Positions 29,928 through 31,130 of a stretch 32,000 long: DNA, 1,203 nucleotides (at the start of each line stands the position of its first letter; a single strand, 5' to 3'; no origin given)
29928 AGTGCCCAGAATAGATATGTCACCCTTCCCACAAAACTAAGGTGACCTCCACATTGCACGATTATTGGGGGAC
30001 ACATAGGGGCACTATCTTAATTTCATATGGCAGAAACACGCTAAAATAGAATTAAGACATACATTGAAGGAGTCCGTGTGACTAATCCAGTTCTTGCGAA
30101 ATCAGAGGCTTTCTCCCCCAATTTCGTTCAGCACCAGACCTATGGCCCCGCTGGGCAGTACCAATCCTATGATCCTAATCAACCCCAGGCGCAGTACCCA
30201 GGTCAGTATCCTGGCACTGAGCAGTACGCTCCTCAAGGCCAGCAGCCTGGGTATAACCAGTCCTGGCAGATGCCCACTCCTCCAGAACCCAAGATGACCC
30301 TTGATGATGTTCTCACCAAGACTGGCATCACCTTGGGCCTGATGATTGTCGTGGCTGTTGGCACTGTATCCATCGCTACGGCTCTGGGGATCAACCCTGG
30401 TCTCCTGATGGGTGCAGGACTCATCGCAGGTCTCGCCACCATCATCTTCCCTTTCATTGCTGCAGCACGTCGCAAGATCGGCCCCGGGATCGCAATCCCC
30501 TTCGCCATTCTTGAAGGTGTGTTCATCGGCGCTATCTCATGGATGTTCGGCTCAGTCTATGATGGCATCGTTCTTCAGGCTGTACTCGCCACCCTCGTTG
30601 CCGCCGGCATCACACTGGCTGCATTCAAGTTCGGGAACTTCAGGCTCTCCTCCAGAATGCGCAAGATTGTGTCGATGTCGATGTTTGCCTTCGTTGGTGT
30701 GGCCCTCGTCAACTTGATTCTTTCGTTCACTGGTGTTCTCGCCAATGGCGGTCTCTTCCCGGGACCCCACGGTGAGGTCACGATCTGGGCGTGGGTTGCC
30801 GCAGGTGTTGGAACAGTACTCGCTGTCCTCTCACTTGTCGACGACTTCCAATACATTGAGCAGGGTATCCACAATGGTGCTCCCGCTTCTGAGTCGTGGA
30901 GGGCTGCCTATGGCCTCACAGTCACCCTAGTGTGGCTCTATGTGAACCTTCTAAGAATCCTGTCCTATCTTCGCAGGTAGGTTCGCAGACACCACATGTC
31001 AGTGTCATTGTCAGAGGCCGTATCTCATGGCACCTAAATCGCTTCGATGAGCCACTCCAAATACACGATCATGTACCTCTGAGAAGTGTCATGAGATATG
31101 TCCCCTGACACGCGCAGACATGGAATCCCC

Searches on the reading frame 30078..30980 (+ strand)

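Call 79: search_protein_families(library=pfam, proteins=[window:30078-30980:+], max_evalue=0.0001)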
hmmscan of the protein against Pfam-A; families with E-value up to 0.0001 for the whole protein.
window:30078-30980:+ (300 aa): 2 families
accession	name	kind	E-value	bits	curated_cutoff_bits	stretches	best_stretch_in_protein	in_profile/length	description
PF12811.12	BaxI_1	-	7.7e-62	209.4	26.2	1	22-300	20-233/233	Bax inhibitor 1 like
PF01027.25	Bax1-I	-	4e-10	40.3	34.1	1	78-295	7-207/207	Inhibitor of apoptosis-promoting Bax1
